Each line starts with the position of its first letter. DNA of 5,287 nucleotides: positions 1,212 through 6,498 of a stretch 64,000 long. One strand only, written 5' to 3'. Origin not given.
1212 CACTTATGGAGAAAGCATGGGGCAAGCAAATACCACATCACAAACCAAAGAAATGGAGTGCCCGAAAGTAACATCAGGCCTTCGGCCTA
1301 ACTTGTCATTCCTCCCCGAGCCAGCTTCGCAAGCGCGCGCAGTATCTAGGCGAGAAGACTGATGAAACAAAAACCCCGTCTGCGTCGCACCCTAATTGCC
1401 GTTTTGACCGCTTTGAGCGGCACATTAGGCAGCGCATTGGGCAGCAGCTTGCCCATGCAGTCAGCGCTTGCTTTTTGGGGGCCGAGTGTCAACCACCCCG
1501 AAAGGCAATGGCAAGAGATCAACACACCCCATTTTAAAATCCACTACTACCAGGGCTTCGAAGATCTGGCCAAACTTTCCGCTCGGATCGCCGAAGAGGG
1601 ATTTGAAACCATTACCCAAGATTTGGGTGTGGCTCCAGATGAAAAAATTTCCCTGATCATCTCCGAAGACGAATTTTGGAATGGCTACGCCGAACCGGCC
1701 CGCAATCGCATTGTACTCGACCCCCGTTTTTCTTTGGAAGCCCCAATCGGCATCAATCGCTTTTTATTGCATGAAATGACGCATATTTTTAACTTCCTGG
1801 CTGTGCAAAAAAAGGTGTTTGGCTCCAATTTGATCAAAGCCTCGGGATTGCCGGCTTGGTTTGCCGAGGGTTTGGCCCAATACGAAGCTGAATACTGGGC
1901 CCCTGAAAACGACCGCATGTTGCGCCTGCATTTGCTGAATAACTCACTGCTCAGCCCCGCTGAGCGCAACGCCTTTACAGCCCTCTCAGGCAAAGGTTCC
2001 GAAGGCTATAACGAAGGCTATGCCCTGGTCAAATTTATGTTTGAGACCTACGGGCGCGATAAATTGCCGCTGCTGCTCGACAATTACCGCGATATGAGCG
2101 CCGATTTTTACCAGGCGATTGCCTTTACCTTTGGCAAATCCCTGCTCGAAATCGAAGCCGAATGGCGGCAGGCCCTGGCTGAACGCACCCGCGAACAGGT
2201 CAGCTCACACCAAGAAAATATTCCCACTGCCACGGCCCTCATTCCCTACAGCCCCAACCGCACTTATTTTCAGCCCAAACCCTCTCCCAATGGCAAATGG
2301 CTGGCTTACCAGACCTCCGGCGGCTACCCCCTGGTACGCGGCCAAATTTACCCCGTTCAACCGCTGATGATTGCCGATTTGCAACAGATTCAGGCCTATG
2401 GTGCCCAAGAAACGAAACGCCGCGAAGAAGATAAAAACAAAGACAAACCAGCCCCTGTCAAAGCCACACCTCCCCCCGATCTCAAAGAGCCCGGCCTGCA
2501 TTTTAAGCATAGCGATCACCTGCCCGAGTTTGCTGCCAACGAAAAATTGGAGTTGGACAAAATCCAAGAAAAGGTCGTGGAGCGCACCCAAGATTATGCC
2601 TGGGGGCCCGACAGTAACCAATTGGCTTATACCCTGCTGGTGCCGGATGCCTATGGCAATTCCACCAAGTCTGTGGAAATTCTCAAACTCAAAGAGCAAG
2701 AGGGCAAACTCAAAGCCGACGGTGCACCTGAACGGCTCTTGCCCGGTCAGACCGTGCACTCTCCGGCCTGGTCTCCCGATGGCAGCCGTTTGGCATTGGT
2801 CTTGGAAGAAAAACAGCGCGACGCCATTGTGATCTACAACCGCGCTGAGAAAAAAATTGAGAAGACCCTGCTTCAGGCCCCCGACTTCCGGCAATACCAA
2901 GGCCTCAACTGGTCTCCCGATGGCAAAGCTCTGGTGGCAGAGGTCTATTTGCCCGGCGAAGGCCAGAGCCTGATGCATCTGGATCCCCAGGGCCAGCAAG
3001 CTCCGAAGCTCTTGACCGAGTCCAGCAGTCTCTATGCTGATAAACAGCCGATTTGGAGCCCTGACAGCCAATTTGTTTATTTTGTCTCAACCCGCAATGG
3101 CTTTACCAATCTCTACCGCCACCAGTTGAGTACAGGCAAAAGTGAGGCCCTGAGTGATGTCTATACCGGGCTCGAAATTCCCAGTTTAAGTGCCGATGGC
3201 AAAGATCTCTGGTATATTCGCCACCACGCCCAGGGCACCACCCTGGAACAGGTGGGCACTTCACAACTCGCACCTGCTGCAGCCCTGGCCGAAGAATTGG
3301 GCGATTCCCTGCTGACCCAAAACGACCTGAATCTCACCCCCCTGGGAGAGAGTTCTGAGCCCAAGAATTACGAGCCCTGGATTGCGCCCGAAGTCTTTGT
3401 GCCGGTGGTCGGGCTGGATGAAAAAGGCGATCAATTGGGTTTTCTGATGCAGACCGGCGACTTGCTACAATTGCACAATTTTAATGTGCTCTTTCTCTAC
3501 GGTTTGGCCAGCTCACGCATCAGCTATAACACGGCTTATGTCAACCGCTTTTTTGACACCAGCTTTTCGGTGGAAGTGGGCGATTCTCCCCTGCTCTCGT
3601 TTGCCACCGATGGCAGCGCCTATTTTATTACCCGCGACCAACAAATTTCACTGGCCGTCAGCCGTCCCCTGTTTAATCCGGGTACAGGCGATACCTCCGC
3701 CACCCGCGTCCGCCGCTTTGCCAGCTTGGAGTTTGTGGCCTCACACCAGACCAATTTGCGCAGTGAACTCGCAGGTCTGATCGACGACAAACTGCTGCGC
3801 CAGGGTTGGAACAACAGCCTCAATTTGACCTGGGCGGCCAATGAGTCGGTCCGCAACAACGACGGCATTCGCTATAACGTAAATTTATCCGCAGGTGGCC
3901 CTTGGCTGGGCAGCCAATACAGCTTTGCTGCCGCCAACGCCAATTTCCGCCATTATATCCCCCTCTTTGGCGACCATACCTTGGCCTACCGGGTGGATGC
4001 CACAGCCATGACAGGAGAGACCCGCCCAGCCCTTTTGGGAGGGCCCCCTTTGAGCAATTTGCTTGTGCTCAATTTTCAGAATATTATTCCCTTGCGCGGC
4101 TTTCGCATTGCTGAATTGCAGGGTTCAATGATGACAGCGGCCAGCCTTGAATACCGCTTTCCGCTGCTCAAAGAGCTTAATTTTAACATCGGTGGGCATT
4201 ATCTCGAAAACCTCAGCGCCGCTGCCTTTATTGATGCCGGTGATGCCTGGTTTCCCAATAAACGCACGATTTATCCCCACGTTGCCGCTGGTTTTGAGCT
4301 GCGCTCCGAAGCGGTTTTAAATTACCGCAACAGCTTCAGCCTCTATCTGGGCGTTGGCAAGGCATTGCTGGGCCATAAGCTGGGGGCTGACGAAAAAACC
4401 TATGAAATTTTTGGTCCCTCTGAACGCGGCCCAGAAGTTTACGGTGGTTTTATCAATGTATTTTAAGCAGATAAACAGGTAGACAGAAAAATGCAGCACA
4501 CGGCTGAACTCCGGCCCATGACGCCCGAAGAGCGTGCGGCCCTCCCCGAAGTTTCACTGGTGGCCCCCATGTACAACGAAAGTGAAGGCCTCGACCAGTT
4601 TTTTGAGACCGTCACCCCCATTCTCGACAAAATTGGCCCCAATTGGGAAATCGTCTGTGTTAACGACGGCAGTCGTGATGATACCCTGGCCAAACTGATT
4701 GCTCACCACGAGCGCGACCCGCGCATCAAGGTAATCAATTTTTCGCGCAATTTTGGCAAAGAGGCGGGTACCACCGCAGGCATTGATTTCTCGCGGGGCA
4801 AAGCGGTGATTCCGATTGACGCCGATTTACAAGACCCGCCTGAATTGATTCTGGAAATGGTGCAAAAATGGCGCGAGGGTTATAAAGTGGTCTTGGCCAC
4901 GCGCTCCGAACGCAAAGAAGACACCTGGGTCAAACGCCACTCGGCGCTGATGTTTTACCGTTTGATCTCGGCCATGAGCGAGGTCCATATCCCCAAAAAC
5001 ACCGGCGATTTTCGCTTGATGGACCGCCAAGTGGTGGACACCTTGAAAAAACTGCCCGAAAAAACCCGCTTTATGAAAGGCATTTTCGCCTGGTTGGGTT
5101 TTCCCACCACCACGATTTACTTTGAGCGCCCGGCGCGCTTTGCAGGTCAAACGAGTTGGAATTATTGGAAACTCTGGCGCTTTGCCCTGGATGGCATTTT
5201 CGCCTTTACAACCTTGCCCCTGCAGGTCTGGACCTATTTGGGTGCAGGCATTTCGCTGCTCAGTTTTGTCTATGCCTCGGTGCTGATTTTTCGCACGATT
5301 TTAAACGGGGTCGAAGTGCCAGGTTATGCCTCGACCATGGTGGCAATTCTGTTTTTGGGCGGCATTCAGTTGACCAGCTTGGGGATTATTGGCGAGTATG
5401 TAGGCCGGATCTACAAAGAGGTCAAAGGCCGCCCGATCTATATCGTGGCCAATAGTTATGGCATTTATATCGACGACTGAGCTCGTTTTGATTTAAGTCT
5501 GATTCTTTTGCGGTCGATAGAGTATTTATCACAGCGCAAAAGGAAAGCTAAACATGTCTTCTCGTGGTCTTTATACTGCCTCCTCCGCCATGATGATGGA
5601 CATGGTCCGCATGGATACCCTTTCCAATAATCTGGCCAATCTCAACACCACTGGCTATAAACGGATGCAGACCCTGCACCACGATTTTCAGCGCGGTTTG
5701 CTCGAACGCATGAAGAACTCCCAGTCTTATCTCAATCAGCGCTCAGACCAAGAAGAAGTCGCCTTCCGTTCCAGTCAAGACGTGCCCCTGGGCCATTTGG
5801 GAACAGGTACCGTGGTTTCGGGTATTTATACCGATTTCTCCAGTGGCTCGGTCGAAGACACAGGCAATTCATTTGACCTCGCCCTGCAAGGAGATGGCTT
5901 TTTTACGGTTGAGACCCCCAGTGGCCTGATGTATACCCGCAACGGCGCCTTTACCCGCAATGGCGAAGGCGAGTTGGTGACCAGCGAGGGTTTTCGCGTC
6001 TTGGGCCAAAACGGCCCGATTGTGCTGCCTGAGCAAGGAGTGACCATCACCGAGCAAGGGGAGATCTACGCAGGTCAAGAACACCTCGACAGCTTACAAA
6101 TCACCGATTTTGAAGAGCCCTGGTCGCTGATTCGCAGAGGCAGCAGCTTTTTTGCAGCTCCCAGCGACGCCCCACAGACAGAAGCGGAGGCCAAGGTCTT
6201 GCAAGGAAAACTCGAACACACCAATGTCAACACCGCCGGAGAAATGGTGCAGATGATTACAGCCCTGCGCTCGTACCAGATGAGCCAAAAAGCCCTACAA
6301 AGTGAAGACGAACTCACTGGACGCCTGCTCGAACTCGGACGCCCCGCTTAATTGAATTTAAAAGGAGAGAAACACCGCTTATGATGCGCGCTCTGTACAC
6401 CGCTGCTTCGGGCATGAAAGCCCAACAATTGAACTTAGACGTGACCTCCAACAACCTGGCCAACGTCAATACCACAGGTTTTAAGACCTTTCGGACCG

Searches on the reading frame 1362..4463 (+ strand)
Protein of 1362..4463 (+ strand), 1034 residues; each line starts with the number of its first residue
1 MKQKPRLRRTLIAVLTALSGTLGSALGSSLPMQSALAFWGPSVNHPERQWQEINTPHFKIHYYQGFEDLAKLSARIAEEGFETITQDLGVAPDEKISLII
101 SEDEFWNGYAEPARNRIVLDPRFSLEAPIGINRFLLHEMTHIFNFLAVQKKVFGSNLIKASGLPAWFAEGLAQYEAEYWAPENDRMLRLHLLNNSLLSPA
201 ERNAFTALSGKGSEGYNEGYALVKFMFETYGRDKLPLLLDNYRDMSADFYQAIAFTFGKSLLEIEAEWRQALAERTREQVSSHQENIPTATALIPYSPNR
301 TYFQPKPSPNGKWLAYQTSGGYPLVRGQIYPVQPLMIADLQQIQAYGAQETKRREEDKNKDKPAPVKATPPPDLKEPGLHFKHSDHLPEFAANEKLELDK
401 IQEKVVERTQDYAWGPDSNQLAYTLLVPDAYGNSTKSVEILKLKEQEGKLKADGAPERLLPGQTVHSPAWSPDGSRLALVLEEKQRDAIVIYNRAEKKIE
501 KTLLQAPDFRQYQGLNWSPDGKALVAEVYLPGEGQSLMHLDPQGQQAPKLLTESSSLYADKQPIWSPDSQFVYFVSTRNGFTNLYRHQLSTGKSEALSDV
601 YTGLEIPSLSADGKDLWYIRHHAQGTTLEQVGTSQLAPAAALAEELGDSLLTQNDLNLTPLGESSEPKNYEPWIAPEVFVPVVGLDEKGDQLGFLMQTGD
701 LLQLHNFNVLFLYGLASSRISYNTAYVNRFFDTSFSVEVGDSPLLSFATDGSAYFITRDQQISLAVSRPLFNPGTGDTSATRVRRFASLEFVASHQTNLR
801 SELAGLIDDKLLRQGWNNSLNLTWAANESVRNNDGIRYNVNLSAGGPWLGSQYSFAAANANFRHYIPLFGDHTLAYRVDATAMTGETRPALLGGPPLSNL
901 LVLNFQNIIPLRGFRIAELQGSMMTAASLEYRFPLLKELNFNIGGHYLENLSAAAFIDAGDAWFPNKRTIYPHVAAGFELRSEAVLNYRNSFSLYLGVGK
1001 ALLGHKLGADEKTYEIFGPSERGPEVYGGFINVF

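Call 52: search_protein_families(library=pfam, proteins=[window:1362-4463:+], max_evalue=1e-8)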
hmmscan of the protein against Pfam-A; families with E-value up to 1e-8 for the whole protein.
window:1362-4463:+ (1034 aa): 2 families
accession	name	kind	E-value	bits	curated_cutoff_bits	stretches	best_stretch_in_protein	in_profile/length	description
PF07676.18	PD40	-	6e-14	52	20.9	0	556-586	9-38/38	WD40-like Beta Propeller Repeat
PF13485.12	Peptidase_MA_2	-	3e-12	47.2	32.4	1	133-272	68-199/201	Peptidase MA superfamily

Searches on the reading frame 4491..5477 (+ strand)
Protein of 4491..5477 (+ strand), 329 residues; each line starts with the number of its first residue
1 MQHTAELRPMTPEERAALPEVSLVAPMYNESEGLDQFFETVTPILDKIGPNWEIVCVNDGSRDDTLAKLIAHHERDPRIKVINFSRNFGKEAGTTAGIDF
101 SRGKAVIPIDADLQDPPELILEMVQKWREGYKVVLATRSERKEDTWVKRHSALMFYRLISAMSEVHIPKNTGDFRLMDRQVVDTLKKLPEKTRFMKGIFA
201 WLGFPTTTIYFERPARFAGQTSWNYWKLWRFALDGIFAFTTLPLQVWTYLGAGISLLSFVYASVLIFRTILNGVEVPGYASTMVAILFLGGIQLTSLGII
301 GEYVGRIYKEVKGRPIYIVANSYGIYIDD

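Call 52: search_protein_families(library=pfam, proteins=[window:4491-5477:+], max_evalue=1e-8)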
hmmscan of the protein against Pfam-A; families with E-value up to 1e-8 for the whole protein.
window:4491-5477:+ (329 aa): 1 family
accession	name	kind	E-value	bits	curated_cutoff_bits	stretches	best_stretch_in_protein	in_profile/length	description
PF00535.33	Glycos_transf_2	-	1.1e-30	107.3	23.3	1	22-184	1-166/168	Glycosyl transferase family 2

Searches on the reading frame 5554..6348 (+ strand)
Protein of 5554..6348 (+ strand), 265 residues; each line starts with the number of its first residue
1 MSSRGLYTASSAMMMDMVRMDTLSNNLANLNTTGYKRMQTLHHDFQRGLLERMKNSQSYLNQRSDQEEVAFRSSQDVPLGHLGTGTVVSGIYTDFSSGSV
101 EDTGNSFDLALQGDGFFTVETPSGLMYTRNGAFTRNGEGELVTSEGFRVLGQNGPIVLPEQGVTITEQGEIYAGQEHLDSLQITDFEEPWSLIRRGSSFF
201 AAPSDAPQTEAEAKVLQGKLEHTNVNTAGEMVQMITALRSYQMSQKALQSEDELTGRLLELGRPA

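Call 52: search_protein_families(library=pfam, proteins=[window:5554-6348:+], max_evalue=1e-8)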
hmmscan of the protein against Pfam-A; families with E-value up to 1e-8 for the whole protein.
window:5554-6348:+ (265 aa): 3 families
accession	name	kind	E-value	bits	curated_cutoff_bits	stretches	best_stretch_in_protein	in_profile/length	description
PF22692.1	LlgE_F_G_D1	-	6.2e-17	62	27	1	110-173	1-64/64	Flagellar hook protein FlgE/F/G D1 domain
PF06429.18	Flg_bbr_C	-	3.1e-15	55.9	23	1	217-261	2-46/46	Flagellar basal body rod FlgEFG protein C-terminal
PF00460.25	Flg_bb_rod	-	7.2e-11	42.2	20.7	1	6-36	1-31/31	Flagella basal body rod protein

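Call 95: find_encoding_contigs(protein=window:5554-6348:+, flank=10000, max_places=3)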
Protein window:5554-6348:+ (265 aa): 2 contigs read that carry it; 2 places shown.
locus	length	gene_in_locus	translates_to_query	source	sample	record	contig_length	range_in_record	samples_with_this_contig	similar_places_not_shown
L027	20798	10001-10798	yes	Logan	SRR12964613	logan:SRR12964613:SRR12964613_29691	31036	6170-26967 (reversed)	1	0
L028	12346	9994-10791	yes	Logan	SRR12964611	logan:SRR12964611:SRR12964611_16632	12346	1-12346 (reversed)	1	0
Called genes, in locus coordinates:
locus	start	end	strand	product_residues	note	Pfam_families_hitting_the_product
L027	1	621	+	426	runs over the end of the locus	PF07690:MFS_1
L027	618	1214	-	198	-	-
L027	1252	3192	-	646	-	-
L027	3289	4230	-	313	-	PF14559:TPR_19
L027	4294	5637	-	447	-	PF01385:OrfB_IS605, PF07282:Cas12f1-like_TNB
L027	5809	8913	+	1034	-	PF13485:Peptidase_MA_2, PF26549:Tricorn_N (faint), PF26550:Tricorn_2nd, PF07676:PD40 (weak), PF01103:Omp85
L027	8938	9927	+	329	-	PF00535:Glycos_transf_2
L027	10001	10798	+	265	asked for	PF00460:Flg_bb_rod, PF22692:LlgE_F_G_D1, PF06429:Flg_bbr_C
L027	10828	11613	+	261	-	PF00460:Flg_bb_rod, PF22692:LlgE_F_G_D1, PF06429:Flg_bbr_C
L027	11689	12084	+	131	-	PF10135:Rod-binding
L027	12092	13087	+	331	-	PF02154:FliM, PF01052:FliMN_C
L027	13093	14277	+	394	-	PF04509:CheC, PF28396:SepQ_C (weak), PF01052:FliMN_C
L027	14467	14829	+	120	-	PF00072:Response_reg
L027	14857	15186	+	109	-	PF04347:FliO (weak)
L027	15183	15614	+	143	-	-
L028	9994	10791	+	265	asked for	PF00460:Flg_bb_rod, PF22692:LlgE_F_G_D1, PF06429:Flg_bbr_C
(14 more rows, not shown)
